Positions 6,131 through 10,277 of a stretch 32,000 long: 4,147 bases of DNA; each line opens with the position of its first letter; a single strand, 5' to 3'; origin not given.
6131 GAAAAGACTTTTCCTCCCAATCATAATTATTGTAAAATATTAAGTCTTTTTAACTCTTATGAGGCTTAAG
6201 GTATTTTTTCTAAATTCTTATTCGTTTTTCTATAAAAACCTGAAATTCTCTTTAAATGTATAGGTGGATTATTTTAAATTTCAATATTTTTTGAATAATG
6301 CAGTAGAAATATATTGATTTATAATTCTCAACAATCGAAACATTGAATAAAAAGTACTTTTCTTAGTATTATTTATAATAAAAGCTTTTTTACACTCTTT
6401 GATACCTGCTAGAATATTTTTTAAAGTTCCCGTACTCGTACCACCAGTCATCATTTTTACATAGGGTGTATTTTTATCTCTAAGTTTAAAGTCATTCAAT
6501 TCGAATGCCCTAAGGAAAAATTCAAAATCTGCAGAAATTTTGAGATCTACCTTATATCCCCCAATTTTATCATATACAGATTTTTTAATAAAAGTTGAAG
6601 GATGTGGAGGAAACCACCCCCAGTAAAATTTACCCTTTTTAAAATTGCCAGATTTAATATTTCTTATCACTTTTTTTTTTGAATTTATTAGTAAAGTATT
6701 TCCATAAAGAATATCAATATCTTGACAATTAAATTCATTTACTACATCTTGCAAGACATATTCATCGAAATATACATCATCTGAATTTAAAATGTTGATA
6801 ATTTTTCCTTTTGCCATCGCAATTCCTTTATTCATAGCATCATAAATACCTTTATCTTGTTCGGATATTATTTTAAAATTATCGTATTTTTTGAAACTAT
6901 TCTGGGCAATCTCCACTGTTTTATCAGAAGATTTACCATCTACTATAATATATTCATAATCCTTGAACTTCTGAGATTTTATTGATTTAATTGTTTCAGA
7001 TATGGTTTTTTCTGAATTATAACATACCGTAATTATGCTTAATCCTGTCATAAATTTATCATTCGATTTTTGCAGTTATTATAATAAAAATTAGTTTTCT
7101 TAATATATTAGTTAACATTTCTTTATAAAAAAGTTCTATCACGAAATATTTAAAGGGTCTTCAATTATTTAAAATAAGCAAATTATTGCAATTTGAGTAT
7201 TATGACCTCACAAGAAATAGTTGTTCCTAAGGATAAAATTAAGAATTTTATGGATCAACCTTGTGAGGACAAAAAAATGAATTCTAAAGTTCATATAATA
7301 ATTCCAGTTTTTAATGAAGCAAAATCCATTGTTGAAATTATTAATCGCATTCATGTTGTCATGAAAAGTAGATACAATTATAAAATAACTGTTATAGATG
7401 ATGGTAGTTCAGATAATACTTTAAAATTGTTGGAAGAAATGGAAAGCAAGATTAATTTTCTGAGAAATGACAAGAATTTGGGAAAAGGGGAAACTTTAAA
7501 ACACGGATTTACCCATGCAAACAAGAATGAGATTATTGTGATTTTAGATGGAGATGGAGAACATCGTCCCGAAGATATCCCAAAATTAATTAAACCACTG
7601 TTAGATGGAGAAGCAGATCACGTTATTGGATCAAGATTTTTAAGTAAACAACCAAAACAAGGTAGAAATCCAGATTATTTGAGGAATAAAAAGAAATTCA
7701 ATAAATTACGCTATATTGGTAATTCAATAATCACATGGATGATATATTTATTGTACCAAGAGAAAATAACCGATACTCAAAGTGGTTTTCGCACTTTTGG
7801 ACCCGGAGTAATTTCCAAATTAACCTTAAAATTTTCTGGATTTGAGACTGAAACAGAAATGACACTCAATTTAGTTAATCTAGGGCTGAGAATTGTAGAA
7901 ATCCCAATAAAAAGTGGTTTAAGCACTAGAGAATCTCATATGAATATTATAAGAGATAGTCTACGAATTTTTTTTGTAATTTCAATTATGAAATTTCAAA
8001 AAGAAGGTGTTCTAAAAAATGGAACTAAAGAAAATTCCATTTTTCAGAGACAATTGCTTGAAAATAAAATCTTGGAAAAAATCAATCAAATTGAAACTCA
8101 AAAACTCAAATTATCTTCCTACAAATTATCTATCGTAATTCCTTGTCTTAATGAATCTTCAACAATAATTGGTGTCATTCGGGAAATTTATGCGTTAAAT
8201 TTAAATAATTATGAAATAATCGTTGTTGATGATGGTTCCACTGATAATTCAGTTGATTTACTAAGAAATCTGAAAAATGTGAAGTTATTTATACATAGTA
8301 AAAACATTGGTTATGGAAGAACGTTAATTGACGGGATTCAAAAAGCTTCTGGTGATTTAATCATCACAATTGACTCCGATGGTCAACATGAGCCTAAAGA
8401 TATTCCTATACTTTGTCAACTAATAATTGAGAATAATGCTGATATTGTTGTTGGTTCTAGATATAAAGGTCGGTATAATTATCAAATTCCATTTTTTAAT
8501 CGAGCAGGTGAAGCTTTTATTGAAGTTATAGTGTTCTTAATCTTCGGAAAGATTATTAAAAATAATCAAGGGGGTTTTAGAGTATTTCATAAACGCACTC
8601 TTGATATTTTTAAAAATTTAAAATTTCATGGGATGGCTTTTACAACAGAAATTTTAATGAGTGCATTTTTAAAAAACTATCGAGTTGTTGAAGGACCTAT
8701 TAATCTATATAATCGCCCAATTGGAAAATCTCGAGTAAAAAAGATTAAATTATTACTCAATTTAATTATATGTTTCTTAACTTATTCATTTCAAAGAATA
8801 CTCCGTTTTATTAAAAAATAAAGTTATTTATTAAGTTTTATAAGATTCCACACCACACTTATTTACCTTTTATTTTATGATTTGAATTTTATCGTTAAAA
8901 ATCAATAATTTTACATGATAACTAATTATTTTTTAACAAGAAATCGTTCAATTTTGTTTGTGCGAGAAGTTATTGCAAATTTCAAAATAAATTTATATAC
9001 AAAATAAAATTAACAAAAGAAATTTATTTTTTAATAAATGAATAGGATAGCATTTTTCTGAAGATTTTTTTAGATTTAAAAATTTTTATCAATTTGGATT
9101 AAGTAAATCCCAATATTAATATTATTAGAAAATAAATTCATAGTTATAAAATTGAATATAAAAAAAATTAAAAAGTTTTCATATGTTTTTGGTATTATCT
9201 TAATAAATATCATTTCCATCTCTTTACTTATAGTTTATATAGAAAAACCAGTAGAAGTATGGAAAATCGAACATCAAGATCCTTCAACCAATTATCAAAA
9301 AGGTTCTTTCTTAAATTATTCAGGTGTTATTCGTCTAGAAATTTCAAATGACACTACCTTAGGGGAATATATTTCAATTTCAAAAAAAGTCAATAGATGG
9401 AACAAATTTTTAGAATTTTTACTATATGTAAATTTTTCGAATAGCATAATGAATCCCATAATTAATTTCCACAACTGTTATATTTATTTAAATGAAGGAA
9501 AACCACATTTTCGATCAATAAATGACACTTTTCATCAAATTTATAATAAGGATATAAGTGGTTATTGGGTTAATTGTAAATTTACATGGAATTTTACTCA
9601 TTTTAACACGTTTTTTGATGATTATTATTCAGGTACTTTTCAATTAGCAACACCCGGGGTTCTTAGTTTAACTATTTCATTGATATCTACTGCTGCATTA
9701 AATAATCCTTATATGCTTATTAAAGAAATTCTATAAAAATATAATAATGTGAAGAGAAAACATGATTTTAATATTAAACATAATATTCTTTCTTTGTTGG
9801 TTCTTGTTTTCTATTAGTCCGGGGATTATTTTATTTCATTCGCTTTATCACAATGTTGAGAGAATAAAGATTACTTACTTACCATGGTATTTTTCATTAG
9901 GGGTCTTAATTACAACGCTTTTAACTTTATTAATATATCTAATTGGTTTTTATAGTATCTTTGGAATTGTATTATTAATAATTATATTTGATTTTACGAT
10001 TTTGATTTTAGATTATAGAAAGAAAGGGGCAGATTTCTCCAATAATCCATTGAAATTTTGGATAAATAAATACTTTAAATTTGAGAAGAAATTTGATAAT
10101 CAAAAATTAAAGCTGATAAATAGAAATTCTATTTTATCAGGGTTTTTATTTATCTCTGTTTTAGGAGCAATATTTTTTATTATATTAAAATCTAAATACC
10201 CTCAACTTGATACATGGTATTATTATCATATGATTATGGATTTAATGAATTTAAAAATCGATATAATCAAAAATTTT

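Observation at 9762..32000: Four paralogous 650-735 aa polytopic membrane proteins with a GT-C-like acidic first loop but no WWDYG: an expanded, unassigned glycosyltransferase-like family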

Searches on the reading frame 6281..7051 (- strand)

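Call 12: search_protein_families(library=pfam, proteins=[window:6281-7051:-], max_evalue=0.001)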
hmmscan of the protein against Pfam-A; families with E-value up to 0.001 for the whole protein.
window:6281-7051:- (256 aa): 3 families
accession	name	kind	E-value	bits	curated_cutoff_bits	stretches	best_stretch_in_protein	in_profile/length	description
PF00535.33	Glycos_transf_2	-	7e-29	101.3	23.3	1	5-145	1-146/168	Glycosyl transferase family 2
PF13641.12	Glyco_tranf_2_3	-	2.2e-08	34.8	27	1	4-119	3-123/230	Glycosyltransferase like family 2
PF10111.15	Glyco_tranf_2_2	-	4.8e-06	26.7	27.3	1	5-182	1-199/276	Glycosyltransferase like family 2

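Call 59: search_protein_families(library=ncbifam, proteins=[window:6281-7051:-], max_evalue=0.00001)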
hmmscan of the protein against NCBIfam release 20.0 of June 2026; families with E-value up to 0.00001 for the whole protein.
window:6281-7051:- (256 aa): 15 families
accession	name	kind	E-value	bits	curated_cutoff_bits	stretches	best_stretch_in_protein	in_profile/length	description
TIGR04009.1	wcaE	equivalog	5.6e-25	88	369.2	1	4-219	3-214/248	colanic acid biosynthesis glycosyltransferase WcaE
NF007482.0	PRK10073.1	equivalog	1.3e-18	67.1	423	1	3-127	7-130/334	glycosyltransferase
NF047683.1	TeichurnBiosyTuaG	equivalog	5.8e-18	65.4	400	1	4-99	8-104/252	teichuronic acid biosynthesis protein TuaG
NF053739.1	GlytfEpsEBac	equivalog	3.9e-17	62.1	450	1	4-184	3-187/265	glycosyltransferase EpsE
TIGR04283.1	glyco_like_mftF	equivalog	3.5e-16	59.5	182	1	4-189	1-176/221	TIGR04283 family arsenosugar biosynthesis glycosyltransferase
TIGR03937.1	PgaC_IcaA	equivalog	3e-15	56.1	422.3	1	3-135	46-178/407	poly-beta-1,6-N-acetyl-D-glucosamine synthase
NF050050.1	ProtGlycPglI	equivalog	6.7e-12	45.4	500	1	2-121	2-121/306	GalNAc(5)-diNAcBac-PP-undecaprenol beta-1,3-glucosyltransferase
NF041875.1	EPS_EpsD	equivalog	2.9e-11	43.3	370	1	4-111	1-108/325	exopolysaccharide biosynthesis glycosyltransferase EpsD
TIGR03111.1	glyc2_xrt_Gpos1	hypoth_equivalog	7.6e-10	38.1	363.95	1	5-138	52-185/439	TIGR03111 family XrtG-associated glycosyltransferase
NF038302.1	EPS_HpsE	equivalog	2.7e-09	36.4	300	1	4-102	3-107/307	hormogonium polysaccharide biosynthesis glycosyltransferase HpsE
NF041394.1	GtaseAglG_Halo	equivalog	6.2e-08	32.3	440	1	6-111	5-111/304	glucosyl-dolichyl phosphate glucuronosyltransferase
NF038299.1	EPS_HpsN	equivalog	1.1e-07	31.2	425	1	4-118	3-118/317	hormogonium polysaccharide biosynthesis glycosyltransferase HpsN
TIGR04182.1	glyco_TIGR04182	equivalog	2.7e-07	30.3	325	1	6-99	4-90/293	S-layer glycoprotein N-glycosyltransferase AglJ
NF010496.0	PRK13915.1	equivalog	2.9e-07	29.9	262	1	4-107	33-142/307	glucosyl-3-phosphoglycerate synthase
NF047588.1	GlcsyltransPgfSStrep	equivalog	7.6e-06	25.4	500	0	4-108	3-111/308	glycosyltransferase PgfS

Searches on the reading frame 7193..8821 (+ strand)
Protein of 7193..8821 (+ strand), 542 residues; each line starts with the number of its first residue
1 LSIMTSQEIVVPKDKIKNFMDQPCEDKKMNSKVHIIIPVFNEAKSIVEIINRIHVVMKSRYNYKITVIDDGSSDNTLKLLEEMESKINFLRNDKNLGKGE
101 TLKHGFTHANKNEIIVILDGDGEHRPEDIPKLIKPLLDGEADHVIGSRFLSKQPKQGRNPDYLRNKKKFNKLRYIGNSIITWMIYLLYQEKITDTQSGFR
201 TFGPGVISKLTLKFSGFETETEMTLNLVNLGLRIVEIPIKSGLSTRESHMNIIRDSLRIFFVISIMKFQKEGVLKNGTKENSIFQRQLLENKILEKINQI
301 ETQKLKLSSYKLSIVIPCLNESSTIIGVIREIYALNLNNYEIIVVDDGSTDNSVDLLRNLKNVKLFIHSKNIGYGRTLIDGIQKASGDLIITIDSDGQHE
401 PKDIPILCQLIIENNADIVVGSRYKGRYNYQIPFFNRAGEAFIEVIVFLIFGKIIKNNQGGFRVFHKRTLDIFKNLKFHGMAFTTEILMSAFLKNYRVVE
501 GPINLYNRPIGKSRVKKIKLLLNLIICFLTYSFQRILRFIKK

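Call 12: search_protein_families(library=pfam, proteins=[window:7193-8821:+], max_evalue=0.001)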
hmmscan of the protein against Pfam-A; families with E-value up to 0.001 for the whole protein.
window:7193-8821:+ (542 aa): 4 families
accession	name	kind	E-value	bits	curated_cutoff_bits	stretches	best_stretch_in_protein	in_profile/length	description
PF00535.33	Glycos_transf_2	-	5.3e-61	205.9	23.3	2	313-462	1-156/168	Glycosyl transferase family 2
PF13641.12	Glyco_tranf_2_3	-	4.6e-14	53.4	27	2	33-150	3-125/230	Glycosyltransferase like family 2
PF10111.15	Glyco_tranf_2_2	-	2.1e-11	44.3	27.3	1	313-398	1-93/276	Glycosyltransferase like family 2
PF13704.12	Glyco_tranf_2_4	-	5.6e-09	36.8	27.5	1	333-396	13-81/98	Glycosyl transferase family 2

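Call 58: search_solved_structures(query=window:7193-8821:+, max_evalue=0.00001)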
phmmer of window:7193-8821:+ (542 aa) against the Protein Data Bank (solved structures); distinct sequences matched with E-value up to 0.00001: 15.
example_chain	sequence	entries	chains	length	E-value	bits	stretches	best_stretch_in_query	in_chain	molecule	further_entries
5mlz_A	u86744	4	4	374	7.7e-21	77.6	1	301-517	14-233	Dolichol monophosphate mannose synthase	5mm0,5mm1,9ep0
9hwj_A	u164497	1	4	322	8.2e-18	67.6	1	311-532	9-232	Undecaprenyl-phosphate 4-deoxy-4-formamido-L-arabinose transferase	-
9bhc_C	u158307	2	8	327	8.8e-17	64.2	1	311-532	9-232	Undecaprenyl-phosphate 4-deoxy-4-formamido-L-arabinose transferase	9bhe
8vxh_A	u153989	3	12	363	1.2e-16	63.8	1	311-532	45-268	Undecaprenyl-phosphate 4-deoxy-4-formamido-L-arabinose transferase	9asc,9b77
2z87_A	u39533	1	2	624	3.1e-13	52.5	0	311-468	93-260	Chondroitin synthase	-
2z86_A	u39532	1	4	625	3.2e-13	52.5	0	311-468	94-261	Chondroitin synthase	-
5eke_A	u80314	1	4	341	4.7e-09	38.7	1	309-476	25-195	Uncharacterized glycosyltransferase sll0501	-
5ekp_C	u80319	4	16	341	4.7e-09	38.7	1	309-476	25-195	Uncharacterized glycosyltransferase sll0501 | Glycosyltransferase sll0501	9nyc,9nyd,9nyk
9nye_A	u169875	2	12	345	4.9e-09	38.6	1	309-476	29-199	Glycosyltransferase sll0501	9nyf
5hea_A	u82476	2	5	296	1.6e-07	33.6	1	312-425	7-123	Putative glycosyltransferase (GalT1)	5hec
6p61_A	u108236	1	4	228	1.6e-06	30.4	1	312-417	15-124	Glycosyltransferase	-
3bcv_A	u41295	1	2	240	2e-06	30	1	311-398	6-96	Putative glycosyltransferase protein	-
6h1j_A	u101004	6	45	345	3.7e-06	29.2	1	31-206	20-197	Probable ss-1,3-N-acetylglucosaminyltransferase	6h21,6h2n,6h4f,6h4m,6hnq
7pdo_A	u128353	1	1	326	6.7e-06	28.3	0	309-416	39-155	Glucosyl-3-phosphoglycerate synthase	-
7p5l_A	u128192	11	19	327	6.8e-06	28.3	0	309-416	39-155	Glucosyl-3-phosphoglycerate synthase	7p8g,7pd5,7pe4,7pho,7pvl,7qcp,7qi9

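Call 59: search_protein_families(library=ncbifam, proteins=[window:7193-8821:+], max_evalue=0.00001)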
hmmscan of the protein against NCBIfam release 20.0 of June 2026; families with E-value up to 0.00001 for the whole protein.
window:7193-8821:+ (542 aa): 27 families (the best 25 are shown)
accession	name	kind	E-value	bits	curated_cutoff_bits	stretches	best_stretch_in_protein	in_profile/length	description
TIGR04182.1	glyco_TIGR04182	equivalog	7.8e-63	212.6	325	2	33-264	2-215/293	S-layer glycoprotein N-glycosyltransferase AglJ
NF058614.1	PPMAGASynPpgS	equivalog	2e-48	164.8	370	2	314-514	4-205/226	polyprenyl-phospho-N-acetylgalactosaminyl synthase PpgS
NF007986.1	PRK10714.1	equivalog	8.6e-39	133.4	529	2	311-537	7-234/316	undecaprenyl-phosphate 4-deoxy-4-formamido-L-arabinose transferase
NF047588.1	GlcsyltransPgfSStrep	equivalog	1.2e-33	116.6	500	2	311-476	2-170/308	glycosyltransferase PgfS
TIGR03937.1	PgaC_IcaA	equivalog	4.7e-32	111.4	422.3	2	301-410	35-149/407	poly-beta-1,6-N-acetyl-D-glucosamine synthase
NF041391.1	DPhHxTase_Halo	equivalog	3.4e-27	94.8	375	2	319-514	4-191/213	dolichyl-phosphate hexose transferase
TIGR04283.1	glyco_like_mftF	equivalog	1.2e-26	93.7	182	2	312-410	1-96/221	TIGR04283 family arsenosugar biosynthesis glycosyltransferase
NF010496.0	PRK13915.1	equivalog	1.5e-23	83.3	262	2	24-141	24-147/307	glucosyl-3-phosphoglycerate synthase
NF041875.1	EPS_EpsD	equivalog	1.3e-22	80.7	370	2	312-440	1-133/325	exopolysaccharide biosynthesis glycosyltransferase EpsD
NF007482.0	PRK10073.1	equivalog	9e-21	74.2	423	1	308-419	4-118/334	glycosyltransferase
TIGR03965.1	mycofact_glyco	equivalog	2.5e-17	62.9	280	2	28-158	72-200/467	mycofactocin biosynthesis glycosyltransferase MftF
NF047683.1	TeichurnBiosyTuaG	equivalog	8.8e-17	61.6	400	2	311-404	7-104/252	teichuronic acid biosynthesis protein TuaG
TIGR03111.1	glyc2_xrt_Gpos1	hypoth_equivalog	2.8e-14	52.7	363.95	1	296-418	35-162/439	TIGR03111 family XrtG-associated glycosyltransferase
TIGR04242.1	nodulat_NodC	equivalog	6.3e-14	51.7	550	1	310-409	48-154/395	chitooligosaccharide synthase NodC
NF053739.1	GlytfEpsEBac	equivalog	2.4e-13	49.7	450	1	32-147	2-118/265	glycosyltransferase EpsE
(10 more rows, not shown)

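Call 78: list_cluster_members(proteins=[P0010, window:7193-8821:+, window:9152-9736:+, window:16110-17627:+, P0011, P0012, P0013, P0018, P0019, P0026])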
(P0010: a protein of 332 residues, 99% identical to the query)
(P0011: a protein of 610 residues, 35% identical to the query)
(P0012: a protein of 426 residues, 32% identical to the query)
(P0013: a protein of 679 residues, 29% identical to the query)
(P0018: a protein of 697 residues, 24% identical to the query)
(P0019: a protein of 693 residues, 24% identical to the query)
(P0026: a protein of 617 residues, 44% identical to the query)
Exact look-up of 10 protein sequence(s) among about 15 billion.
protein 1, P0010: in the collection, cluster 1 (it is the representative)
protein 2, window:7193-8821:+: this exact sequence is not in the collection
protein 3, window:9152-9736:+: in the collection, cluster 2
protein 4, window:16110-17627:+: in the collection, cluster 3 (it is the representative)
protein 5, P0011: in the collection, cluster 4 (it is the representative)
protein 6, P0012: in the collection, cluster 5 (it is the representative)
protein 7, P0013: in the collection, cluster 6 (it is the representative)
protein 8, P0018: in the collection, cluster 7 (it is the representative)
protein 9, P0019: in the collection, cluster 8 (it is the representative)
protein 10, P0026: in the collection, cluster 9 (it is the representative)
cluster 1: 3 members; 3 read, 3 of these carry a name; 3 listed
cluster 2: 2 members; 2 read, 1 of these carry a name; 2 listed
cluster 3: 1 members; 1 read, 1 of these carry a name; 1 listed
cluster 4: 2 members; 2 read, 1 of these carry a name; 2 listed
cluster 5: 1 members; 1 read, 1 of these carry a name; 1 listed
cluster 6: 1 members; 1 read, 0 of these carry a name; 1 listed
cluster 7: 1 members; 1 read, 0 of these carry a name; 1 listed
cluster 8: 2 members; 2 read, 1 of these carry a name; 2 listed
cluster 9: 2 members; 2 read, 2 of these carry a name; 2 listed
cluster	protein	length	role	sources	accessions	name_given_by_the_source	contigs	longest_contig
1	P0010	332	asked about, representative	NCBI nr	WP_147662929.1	hypothetical protein [Candidatus Prometheoarchaeum syntrophicum]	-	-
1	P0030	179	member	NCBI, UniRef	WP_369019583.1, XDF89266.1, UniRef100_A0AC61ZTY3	hypothetical protein DSAG12_04155 [Promethearchaeum syntrophicum] | Uncharacterized protein n=1 Tax=Promethearchaeum syntrophicum TaxID=2594042 ...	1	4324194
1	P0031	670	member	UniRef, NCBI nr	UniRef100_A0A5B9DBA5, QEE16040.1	Uncharacterized protein n=1 Tax=Promethearchaeum syntrophicum TaxID=2594042 ... | hypothetical protein DSAG12_01868 [Candidatus Prometheoarchaeum syntrophicum]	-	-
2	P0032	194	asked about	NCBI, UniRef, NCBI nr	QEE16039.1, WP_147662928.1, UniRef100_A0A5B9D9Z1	hypothetical protein DSAG12_01867 [Promethearchaeum syntrophicum] | Uncharacterized protein n=1 Tax=Promethearchaeum syntrophicum TaxID=2594042 ... | hypothetical protein [Candidatus Prometheoarchaeum syntrophicum]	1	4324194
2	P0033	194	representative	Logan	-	-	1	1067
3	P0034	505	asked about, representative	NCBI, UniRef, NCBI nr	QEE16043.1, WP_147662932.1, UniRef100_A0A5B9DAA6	oligosaccharide flippase family protein [Promethearchaeum syntrophicum] | Oligosaccharide flippase family protein n=1 Tax=Promethearchaeum syntrophicum ... | oligosaccharide flippase family protein [Candidatus Prometheoarchaeum syntrophicum]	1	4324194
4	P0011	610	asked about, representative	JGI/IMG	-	hypothetical protein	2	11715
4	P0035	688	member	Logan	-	-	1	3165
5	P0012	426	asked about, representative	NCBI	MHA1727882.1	MAG: hypothetical protein ACTSWY_04040 [Promethearchaeota archaeon]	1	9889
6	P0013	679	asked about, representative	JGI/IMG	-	-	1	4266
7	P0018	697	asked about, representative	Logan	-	-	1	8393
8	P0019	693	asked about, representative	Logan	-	-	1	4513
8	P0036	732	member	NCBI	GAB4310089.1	MAG: hypothetical protein Kow0069_09990 [Promethearchaeota archaeon]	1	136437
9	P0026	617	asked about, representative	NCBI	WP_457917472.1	hypothetical protein [Candidatus Lokiarchaeum ossiferum]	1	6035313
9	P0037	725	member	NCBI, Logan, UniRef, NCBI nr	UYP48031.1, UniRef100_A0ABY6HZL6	hypothetical protein NEF87_004316 [Candidatus Lokiarchaeum ossiferum] | Glycosyltransferase RgtA/B/C/D-like domain-containing protein n=1 Tax=Candidatus ... | hypothetical protein NEF87_004316 [Candidatus Lokiarchaeum sp. B-35]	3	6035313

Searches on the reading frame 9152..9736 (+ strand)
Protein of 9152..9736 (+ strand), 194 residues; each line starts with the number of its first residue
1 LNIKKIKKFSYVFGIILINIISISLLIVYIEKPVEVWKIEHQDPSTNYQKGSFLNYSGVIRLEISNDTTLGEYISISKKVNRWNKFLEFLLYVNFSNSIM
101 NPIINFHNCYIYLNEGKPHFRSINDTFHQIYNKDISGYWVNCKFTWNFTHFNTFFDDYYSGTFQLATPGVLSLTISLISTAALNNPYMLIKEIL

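Call 6: search_protein_families(library=pfam, proteins=[window:9152-9736:+], max_evalue=1)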
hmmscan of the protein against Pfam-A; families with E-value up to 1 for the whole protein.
window:9152-9736:+ (194 aa): 0 families

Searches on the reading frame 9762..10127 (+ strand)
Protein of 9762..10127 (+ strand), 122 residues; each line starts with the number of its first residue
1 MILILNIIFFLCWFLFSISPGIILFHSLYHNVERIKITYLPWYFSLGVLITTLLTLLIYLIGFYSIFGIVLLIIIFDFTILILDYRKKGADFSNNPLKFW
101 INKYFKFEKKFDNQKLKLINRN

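Call 57: search_protein_families(library=pfam, proteins=[window:9762-10127:+], max_evalue=10)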
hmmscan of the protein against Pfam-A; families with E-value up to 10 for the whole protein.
seq(122 aa): 1 family
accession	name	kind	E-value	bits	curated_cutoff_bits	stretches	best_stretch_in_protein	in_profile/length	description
PF00335.26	Tetraspanin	-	5.4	7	32.1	0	2-106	5-121/225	Tetraspanin family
